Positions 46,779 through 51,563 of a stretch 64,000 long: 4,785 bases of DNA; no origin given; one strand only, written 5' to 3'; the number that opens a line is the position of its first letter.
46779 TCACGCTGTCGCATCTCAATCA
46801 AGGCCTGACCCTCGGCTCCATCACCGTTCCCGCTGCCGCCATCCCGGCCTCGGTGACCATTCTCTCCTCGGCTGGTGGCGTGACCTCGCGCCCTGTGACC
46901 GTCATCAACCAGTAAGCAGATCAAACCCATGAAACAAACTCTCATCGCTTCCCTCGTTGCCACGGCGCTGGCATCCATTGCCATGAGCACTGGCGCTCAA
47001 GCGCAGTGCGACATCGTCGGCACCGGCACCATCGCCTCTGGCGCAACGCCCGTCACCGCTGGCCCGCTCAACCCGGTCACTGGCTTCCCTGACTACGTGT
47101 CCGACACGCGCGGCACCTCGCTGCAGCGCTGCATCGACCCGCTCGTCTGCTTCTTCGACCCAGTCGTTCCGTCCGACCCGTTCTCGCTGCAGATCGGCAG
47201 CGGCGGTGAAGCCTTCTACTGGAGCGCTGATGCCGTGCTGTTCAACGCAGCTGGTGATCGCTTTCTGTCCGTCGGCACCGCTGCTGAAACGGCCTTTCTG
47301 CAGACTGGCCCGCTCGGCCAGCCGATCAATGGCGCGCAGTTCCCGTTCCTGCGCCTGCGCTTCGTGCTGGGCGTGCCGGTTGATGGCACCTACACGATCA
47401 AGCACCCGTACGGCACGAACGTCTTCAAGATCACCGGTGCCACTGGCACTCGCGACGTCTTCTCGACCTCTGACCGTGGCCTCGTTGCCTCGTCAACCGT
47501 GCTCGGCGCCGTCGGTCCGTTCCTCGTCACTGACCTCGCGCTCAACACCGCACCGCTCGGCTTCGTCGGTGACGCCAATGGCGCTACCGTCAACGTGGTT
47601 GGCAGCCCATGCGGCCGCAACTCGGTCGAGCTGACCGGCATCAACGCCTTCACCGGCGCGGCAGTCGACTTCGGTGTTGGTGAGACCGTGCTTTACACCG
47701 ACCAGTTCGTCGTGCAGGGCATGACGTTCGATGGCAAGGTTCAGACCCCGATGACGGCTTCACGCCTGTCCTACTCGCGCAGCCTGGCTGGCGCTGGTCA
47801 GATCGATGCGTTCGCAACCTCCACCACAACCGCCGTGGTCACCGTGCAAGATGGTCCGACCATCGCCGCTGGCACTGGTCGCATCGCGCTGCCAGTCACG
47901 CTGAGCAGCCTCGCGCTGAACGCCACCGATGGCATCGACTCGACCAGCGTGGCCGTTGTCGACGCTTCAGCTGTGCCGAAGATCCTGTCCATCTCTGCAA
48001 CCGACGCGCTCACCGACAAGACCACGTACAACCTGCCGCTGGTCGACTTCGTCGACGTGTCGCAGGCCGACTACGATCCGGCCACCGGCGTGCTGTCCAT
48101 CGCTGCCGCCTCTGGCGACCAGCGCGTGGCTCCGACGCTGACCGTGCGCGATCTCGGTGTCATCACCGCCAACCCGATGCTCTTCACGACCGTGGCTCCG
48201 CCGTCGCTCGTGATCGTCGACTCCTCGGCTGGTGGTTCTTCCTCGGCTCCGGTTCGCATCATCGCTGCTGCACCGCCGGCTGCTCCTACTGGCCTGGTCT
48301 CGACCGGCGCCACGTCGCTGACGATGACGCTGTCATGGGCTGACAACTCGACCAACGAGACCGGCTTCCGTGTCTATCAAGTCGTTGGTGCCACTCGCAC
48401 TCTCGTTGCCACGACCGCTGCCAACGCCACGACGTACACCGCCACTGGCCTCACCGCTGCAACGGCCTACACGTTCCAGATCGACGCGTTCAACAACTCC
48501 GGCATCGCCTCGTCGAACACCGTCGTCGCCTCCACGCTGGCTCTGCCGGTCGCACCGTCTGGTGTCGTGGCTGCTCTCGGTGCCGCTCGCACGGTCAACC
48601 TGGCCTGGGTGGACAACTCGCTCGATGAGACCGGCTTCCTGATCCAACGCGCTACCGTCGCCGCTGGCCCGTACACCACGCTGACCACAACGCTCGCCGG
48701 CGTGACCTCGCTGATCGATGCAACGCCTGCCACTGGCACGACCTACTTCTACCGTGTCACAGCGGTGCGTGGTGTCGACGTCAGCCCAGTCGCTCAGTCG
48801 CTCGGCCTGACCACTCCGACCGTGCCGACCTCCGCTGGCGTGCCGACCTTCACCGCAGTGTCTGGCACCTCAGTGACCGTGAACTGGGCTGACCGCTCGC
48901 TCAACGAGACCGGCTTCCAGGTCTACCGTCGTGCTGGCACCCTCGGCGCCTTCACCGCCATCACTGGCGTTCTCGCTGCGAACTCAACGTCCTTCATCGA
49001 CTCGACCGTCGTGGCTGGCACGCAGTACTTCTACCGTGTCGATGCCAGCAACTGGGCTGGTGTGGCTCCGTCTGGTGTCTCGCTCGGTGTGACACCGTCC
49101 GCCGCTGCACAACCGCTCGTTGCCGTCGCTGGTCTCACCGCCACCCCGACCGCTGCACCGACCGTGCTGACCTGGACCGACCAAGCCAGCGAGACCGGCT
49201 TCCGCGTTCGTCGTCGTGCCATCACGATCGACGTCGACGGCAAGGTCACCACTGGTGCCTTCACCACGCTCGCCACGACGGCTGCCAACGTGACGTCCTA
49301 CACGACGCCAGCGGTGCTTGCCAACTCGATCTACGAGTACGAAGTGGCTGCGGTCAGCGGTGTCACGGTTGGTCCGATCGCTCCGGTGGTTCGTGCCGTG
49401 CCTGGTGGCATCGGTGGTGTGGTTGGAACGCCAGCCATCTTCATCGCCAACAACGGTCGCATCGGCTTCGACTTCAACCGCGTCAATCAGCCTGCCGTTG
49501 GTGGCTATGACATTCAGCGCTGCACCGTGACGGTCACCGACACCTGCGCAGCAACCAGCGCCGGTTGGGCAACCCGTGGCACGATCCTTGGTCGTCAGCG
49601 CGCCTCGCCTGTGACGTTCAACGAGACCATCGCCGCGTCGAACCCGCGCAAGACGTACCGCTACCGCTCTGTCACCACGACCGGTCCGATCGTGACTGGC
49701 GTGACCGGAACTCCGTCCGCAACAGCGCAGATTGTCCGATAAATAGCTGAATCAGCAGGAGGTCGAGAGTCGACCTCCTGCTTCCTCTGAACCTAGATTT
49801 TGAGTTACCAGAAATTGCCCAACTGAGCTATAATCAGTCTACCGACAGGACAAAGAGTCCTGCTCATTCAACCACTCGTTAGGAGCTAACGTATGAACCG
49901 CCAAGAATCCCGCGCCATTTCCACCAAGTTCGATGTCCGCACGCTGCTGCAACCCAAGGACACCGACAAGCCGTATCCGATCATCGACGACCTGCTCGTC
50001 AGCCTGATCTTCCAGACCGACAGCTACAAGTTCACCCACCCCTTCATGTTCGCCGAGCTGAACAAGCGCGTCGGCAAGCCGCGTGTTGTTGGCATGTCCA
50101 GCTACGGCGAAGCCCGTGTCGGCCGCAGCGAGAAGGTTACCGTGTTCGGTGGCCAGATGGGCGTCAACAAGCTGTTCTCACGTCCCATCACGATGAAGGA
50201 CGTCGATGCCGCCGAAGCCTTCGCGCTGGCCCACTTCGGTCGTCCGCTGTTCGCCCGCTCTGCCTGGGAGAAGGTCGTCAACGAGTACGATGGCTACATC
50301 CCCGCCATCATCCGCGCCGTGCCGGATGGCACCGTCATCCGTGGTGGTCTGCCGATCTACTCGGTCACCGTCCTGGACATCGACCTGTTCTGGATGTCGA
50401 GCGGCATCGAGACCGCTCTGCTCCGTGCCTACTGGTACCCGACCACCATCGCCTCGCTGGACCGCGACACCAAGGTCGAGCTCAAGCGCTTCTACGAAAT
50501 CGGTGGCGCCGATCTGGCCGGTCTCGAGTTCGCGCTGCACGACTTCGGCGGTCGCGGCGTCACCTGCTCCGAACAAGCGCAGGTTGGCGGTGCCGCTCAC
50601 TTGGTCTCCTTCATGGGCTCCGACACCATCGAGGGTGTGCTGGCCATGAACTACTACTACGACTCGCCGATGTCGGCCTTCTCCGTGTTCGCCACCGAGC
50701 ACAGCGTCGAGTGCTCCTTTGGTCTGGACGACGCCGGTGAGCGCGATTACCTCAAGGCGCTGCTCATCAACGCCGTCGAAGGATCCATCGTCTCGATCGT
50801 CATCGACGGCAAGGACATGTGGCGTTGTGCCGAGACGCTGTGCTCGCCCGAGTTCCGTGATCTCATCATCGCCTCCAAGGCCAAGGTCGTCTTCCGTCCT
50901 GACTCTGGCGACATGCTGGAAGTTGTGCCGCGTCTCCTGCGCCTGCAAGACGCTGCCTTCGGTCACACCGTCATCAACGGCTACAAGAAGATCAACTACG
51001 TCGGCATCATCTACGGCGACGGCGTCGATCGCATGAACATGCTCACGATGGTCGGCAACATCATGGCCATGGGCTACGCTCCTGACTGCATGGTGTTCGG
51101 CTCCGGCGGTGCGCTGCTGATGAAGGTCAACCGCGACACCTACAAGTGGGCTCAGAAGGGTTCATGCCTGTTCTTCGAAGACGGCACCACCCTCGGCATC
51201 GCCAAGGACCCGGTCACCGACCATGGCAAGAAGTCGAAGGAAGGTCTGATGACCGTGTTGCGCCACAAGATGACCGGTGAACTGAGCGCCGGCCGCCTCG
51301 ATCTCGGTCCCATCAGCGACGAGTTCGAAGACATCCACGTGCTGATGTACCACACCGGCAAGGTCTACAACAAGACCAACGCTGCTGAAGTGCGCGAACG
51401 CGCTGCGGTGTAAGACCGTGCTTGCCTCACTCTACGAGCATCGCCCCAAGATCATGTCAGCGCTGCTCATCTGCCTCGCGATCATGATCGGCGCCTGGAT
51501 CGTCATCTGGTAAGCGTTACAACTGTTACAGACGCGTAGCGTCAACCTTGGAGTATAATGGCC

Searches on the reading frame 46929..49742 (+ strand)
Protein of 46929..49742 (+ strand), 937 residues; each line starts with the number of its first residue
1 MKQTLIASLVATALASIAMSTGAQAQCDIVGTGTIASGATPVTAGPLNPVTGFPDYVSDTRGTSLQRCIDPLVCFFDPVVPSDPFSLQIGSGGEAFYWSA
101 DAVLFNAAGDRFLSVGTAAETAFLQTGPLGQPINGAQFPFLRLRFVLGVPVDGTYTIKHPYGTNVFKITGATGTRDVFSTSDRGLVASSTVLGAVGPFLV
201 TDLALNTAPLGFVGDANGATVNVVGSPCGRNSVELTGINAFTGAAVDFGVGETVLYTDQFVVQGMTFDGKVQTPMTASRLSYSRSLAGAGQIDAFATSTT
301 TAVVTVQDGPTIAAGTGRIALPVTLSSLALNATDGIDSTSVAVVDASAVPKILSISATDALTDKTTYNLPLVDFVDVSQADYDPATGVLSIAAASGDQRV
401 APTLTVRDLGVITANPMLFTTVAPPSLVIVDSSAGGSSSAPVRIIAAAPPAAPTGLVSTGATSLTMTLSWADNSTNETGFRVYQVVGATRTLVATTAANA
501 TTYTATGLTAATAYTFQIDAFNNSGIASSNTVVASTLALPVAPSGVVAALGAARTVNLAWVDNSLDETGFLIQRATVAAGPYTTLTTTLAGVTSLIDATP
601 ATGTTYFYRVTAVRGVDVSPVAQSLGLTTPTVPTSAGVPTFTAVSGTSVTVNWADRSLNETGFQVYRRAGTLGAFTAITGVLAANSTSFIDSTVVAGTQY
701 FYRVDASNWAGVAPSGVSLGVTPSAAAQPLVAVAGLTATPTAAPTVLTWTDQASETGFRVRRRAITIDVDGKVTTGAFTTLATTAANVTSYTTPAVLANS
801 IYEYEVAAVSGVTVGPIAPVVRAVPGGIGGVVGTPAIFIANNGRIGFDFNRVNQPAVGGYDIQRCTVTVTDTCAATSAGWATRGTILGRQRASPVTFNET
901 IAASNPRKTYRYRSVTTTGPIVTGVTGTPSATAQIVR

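Call 6: search_protein_families(library=phrogs, proteins=[window:46929-49742:+], max_evalue=0.001)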
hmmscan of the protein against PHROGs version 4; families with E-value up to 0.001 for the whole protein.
window:46929-49742:+ (937 aa): 3 families
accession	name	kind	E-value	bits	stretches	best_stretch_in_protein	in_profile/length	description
phrog_18315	-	unknown function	4.1e-21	75.6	3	632-708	105-183/918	-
phrog_21285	-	head and packaging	1.1e-11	43.4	1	447-622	295-468/2143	virion structural protein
phrog_4245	-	unknown function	1.1e-07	32.2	1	540-622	242-325/583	-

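Call 7: search_protein_families(library=pfam, proteins=[window:46929-49742:+], max_evalue=0.001)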
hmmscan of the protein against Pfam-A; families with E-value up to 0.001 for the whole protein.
window:46929-49742:+ (937 aa): 2 families
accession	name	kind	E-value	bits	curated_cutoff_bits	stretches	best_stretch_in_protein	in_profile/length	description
PF00041.27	fn3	-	2.3e-15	57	25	1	452-527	2-75/84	Fibronectin type III domain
PF25059.1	FN3_DSCAM-DSCAML_C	-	1.4e-05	25.8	39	0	462-534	4-78/89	DSCAM/DSCAML C-terminal Fn3-like domain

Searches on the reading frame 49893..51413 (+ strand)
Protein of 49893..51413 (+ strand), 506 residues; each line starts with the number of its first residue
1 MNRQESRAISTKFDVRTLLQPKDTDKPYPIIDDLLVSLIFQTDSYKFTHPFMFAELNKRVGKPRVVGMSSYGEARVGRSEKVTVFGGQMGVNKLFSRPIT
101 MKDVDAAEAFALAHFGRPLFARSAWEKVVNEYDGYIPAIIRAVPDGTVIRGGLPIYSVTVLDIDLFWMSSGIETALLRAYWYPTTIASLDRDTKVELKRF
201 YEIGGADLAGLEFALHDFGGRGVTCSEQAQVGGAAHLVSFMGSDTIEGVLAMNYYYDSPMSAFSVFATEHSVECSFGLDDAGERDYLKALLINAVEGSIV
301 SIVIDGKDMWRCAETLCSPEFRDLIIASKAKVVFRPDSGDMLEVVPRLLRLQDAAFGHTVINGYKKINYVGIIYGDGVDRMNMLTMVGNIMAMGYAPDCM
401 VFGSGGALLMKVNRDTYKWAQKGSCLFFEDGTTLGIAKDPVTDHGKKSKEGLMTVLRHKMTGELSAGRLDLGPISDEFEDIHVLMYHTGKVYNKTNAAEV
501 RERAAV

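Call 6: search_protein_families(library=phrogs, proteins=[window:49893-51413:+], max_evalue=0.001)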
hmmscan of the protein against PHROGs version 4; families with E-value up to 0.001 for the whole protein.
window:49893-51413:+ (506 aa): 4 families
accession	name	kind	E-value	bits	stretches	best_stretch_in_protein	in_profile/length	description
phrog_448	-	other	1.2e-112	378.4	1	36-505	13-494/500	nicotinamide phosphoribosyl transferase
phrog_16547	-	other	2.6e-34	119.8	1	36-330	8-313/315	nicotinamide phosphoribosyl transferase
phrog_15800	-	other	1.1e-21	78.7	2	356-503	167-317/322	nicotinamide phosphoribosyl transferase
phrog_12872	-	other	1.1e-20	74.9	2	260-346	234-317/547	nicotinamide phosphoribosyl transferase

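Call 7: search_protein_families(library=pfam, proteins=[window:49893-51413:+], max_evalue=0.001)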
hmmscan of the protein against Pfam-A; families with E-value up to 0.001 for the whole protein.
window:49893-51413:+ (506 aa): 2 families
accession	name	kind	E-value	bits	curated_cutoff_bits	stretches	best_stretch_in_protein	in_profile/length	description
PF04095.22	NAPRTase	-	3e-31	109.4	20.8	1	213-452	1-221/239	Nicotinate phosphoribosyltransferase (NAPRTase) family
PF18127.6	NAMPT_N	-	5.8e-13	49.4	25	1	38-138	2-96/98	Nicotinamide phosphoribosyltransferase, N-terminal domain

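Call 24: search_dna_similar(query=window:49893-51413:+, collection=phages, mode=protein, max_rows=15)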
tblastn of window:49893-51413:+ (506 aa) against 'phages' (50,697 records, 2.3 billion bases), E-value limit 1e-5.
Records with a match: 2014; places in all: 2039; records where one place covers at least 80% of the query: 1007.
Best place of each record, by identity: <60% 2014.
By first word of the organism name: Vibrio 227; Klebsiella 200; Pseudomonas 198; Staphylococcus 198; Escherichia 188; Salmonella 126; Mycobacterium 104; Aeromonas 97; Bacillus 84; Listeria 55; and 68 more.
By host as written in the record: - 250; Klebsiella pneumoniae 93; Staphylococcus aureus 82; Mycobacterium smegmatis mc2 155 65; Pseudomonas aeruginosa 55; Escherichia coli 51; Listeria monocytogenes 44; Vibrio harveyi BAA-1116 36; and 507 more.
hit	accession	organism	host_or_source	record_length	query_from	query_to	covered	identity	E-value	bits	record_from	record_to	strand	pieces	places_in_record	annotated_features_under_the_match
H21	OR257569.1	Ruegeria phage RpAliso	Ruegeria pomeroyi DSS-3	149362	39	506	92%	38.9%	2e-78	273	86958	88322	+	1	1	nicotinamide phosphoribosyltransferase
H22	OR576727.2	Myxococcus phage Mx1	Myxococcus sp.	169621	37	504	92%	38.2%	3e-85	293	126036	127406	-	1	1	nicotinamide phosphoribosyltransferase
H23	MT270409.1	Phaeobacter phage MD18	Phaeobacter inhibens DSM 17395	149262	36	506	93%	37.8%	3e-74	261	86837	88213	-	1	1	nicotinamide phosphoribosyltransferase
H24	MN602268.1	Bacteriophage DSS3_MAL1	-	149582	36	506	93%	37.7%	6e-75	263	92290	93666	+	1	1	putative nicotinate phosphoribosyltransferase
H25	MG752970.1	Ralstonia phage RsoM2USA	Ralstonia solanacearum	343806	35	505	93%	37.3%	8e-83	286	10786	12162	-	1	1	hypothetical protein (x2)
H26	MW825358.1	Xanthomonas phage vB_XciM_LucasX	Xanthomonas citri 306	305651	34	504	93%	37.3%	9e-82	283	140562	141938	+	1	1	nicotinamide phosphoribosyltransferase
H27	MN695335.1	Synechococcus phage B23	Synechoccus sp.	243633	37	504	92%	37.6%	3e-80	278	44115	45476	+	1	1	nicotinamide phosphoribosyltransferase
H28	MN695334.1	Synechococcus phage B3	Synechoccus sp.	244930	37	504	92%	37.6%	3e-80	278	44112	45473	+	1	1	nicotinamide phosphoribosyltransferase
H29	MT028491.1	Ochrobactrum phage vB_OspM_OC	Ochrobactrum sp. POC9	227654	41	506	92%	37.6%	4e-75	263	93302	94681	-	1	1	nicotinate phosphoribosyltransferase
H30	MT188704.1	Mesorhizobium phage Cp1R7A-A1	Mesorhizobium loti R7ANS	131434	13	505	97%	35.4%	2e-71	253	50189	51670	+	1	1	nicotinamide phosphoribosyl transferase | nicotinamide-nucleotide adenylyltransferase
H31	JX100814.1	Caulobacter phage CcrRogue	Caulobacter vibrioides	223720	37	505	93%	37.1%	7e-68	243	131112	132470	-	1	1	putative nicotinate phosphoribosyltransferase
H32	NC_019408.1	Caulobacter phage CcrRogue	Caulobacter vibrioides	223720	37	505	93%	37.1%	7e-68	243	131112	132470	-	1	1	nicotinamide phosphoribosyl transferase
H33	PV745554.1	Caulobacter phage BL64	Caulobacter vibrioides CB15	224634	37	505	93%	37.1%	7e-68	243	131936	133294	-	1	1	nicotinamide phosphoribosyltransferase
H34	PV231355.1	Caulobacter phage RBC11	Caulobacter vibrioides CB15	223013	37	505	93%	37.1%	1e-67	242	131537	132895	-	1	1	nicotinamide phosphoribosyltransferase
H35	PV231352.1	Caulobacter phage RBC63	Caulobacter vibrioides CB15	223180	37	505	93%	37.1%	1e-67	242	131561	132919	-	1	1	nicotinamide phosphoribosyltransferase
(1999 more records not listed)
